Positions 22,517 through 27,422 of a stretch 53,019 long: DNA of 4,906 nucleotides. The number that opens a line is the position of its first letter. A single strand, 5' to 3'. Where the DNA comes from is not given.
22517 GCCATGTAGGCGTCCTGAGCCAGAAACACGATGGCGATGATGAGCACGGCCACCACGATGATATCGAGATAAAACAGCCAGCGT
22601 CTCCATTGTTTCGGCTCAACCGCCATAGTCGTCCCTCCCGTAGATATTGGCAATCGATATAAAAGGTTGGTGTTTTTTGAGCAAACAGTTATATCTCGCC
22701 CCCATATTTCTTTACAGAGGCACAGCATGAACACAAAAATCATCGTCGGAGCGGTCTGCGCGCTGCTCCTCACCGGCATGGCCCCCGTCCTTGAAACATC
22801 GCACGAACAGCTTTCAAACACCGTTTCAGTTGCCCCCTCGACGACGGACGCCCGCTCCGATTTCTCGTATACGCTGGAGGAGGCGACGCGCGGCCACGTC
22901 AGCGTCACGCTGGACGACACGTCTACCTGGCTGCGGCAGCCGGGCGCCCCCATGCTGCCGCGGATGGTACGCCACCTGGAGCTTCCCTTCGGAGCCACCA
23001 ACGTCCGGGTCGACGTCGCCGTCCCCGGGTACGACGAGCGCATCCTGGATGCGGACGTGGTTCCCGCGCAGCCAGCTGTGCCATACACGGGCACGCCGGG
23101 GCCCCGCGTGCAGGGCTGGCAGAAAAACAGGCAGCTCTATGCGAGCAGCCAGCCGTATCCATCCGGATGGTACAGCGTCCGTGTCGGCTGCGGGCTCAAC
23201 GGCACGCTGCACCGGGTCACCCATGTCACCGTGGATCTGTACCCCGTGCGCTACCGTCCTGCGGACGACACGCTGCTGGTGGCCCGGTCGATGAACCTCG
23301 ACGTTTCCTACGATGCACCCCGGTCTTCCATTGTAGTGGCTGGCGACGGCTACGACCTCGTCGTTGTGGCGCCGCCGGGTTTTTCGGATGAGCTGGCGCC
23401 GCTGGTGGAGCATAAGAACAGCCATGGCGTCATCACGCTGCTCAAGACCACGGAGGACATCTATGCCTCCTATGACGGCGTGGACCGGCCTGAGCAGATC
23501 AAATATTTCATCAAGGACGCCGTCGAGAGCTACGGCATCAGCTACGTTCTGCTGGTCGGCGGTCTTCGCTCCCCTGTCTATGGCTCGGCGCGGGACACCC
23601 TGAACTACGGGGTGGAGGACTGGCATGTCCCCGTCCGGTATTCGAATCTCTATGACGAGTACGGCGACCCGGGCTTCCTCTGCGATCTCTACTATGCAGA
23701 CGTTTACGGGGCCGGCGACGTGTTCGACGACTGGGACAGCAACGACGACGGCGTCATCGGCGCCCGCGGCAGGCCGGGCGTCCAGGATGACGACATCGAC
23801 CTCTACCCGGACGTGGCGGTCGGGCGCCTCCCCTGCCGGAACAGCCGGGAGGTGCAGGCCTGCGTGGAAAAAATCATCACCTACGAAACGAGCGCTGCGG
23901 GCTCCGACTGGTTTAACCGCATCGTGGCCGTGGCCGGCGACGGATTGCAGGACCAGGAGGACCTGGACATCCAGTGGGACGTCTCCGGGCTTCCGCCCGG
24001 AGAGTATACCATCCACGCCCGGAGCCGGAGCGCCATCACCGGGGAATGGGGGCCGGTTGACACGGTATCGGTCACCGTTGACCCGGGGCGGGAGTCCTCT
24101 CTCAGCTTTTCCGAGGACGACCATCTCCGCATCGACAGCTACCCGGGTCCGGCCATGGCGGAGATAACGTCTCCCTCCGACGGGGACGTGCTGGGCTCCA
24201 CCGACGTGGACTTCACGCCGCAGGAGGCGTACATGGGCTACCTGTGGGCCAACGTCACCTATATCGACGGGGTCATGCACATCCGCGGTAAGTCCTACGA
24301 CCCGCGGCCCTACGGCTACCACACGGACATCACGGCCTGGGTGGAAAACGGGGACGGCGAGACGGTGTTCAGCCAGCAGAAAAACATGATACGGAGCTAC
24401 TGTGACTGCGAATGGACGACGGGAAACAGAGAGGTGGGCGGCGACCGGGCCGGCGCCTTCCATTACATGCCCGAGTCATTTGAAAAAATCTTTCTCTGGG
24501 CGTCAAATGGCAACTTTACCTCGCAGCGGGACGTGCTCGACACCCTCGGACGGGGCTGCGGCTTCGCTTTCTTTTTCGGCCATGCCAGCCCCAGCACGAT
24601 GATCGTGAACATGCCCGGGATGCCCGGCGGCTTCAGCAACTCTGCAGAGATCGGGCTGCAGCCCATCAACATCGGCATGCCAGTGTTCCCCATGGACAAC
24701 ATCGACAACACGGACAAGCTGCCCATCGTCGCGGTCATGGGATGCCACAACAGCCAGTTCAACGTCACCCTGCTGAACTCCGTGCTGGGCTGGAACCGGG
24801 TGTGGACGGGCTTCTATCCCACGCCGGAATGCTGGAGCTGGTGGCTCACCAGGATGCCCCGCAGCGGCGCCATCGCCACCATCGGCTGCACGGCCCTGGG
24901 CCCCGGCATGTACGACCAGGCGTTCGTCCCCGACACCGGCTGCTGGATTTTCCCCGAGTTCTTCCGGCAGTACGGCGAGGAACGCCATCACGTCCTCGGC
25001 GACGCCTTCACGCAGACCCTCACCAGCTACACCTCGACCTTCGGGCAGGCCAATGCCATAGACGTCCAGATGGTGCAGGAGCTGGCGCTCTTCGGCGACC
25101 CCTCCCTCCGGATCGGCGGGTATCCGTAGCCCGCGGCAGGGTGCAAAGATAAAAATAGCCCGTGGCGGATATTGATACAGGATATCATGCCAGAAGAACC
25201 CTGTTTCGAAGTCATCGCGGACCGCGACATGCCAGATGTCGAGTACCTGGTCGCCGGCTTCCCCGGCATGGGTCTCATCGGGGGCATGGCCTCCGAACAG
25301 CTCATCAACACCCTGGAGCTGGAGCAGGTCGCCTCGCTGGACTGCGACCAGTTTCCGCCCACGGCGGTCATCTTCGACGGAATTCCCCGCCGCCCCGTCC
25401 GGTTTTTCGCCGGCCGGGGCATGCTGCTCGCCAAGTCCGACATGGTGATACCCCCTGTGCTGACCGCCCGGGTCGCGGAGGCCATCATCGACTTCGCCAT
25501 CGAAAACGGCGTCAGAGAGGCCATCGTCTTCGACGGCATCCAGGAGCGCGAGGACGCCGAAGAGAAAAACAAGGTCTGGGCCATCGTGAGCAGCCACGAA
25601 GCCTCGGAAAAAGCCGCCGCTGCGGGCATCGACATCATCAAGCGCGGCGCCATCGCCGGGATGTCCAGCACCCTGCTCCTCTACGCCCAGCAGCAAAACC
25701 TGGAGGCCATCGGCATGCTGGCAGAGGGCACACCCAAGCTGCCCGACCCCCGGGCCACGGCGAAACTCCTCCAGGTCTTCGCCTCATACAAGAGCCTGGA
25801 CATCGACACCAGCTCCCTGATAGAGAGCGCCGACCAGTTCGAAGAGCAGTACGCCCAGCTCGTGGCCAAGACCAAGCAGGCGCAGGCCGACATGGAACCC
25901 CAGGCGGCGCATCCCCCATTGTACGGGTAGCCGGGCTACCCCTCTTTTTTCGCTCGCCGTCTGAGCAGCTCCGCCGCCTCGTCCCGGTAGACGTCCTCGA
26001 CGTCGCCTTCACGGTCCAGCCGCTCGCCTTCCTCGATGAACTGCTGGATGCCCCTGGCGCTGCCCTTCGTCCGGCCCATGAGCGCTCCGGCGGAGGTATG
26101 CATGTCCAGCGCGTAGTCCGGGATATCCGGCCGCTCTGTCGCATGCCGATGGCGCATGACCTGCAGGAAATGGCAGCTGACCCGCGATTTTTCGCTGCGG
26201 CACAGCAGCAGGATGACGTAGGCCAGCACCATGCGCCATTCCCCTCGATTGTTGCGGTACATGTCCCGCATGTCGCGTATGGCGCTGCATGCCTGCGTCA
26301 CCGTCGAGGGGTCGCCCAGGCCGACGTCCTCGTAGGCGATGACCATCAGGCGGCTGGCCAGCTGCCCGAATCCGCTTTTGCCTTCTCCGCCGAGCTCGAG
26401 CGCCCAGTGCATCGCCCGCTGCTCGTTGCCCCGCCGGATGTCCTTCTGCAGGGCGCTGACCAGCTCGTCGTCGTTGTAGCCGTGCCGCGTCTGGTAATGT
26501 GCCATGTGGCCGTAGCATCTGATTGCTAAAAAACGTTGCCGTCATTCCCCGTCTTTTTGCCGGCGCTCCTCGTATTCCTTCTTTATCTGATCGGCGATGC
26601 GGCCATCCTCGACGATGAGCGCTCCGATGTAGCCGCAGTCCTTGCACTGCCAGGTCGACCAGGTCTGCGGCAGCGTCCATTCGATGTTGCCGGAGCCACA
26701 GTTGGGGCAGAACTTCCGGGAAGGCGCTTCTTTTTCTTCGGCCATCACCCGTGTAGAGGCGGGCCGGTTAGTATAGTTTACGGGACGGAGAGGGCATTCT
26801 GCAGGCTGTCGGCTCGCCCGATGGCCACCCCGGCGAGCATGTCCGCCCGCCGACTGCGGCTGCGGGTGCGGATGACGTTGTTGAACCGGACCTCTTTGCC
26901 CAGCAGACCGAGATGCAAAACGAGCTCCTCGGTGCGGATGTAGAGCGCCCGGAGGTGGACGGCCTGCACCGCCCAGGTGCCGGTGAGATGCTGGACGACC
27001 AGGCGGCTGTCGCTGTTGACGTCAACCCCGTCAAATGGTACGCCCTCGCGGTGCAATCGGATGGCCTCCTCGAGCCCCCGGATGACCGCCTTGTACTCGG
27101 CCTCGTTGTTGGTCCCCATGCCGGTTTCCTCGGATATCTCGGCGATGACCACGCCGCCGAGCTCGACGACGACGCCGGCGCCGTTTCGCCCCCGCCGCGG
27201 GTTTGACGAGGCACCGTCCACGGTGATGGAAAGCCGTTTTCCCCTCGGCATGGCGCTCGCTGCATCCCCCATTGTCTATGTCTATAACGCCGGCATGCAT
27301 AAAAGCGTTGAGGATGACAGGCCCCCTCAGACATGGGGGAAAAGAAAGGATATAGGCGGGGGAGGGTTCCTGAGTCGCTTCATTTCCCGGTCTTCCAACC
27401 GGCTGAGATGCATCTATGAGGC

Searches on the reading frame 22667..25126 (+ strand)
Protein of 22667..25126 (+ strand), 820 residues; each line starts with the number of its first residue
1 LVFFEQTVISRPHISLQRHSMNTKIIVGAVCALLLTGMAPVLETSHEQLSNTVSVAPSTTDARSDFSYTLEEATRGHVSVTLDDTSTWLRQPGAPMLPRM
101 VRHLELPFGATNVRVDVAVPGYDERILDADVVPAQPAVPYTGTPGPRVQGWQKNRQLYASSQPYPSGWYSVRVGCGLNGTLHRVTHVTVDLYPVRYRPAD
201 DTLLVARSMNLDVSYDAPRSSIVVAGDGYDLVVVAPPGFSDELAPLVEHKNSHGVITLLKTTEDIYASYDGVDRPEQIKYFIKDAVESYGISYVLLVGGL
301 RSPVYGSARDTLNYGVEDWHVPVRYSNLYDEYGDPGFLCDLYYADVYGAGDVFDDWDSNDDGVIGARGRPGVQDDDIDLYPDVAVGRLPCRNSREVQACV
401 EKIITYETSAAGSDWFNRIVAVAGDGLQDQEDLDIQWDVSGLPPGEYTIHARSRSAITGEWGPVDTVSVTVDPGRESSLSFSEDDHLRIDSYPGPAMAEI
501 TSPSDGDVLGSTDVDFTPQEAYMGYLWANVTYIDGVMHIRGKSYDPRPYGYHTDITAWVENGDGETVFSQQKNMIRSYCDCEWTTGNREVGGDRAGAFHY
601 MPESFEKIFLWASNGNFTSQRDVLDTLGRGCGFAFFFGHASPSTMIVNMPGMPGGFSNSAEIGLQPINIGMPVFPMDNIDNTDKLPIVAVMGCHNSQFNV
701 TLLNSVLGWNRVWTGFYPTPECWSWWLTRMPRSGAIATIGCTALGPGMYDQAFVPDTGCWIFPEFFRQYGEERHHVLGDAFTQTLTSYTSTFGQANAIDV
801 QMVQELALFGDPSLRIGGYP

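Call 65: search_protein_families(library=pfam, proteins=[window:22667-25126:+], max_evalue=0.0001)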
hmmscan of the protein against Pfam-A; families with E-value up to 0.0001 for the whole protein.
window:22667-25126:+ (820 aa): 2 families
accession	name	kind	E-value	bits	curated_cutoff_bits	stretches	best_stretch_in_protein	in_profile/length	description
PF01364.23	Peptidase_C25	-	1.3e-47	163.3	23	1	232-815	2-373/374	Peptidase family C25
PF08126.16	Propeptide_C25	-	5.1e-06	26.2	22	1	89-220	54-177/205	Propeptide_C25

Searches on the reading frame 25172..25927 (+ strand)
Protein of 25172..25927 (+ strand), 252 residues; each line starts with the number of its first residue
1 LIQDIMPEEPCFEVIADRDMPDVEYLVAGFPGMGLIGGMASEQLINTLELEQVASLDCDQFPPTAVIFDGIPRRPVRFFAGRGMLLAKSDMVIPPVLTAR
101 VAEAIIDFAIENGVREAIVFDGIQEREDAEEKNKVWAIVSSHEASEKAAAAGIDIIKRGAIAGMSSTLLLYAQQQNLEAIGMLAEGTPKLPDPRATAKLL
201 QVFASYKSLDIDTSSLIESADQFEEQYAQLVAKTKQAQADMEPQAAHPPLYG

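Call 65: search_protein_families(library=pfam, proteins=[window:25172-25927:+], max_evalue=0.0001)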
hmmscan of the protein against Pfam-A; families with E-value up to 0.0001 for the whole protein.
window:25172-25927:+ (252 aa): 1 family
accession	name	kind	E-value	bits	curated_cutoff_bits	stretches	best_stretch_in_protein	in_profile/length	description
PF09754.15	PAC2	-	3.8e-41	141.7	25.8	1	26-231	1-215/215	PAC2 family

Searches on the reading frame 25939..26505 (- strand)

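Call 65: search_protein_families(library=pfam, proteins=[window:25939-26505:-], max_evalue=0.0001)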
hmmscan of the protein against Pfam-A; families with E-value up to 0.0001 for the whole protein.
window:25939-26505:- (189 aa): 1 family
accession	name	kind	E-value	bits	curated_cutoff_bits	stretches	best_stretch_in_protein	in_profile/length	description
PF12002.13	MgsA_C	-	8.6e-10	39.2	27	1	31-147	7-120/167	MgsA AAA+ ATPase C terminal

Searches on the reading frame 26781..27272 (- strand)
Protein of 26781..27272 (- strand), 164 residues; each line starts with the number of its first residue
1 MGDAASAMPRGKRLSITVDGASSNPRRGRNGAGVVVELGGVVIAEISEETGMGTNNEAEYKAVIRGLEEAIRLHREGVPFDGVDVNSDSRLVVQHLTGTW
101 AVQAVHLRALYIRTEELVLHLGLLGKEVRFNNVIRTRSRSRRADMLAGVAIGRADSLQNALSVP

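Call 65: search_protein_families(library=pfam, proteins=[window:26781-27272:-], max_evalue=0.0001)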
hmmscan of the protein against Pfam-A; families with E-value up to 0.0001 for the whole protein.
window:26781-27272:- (164 aa): 2 families
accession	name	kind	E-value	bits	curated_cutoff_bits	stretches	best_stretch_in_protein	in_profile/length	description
PF13456.12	RVT_3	-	7.9e-09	35.9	21.6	1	18-147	2-120/123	Reverse transcriptase-like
PF00075.30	RNase_H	-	3.9e-07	30.8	25.8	1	14-100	4-82/141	RNase H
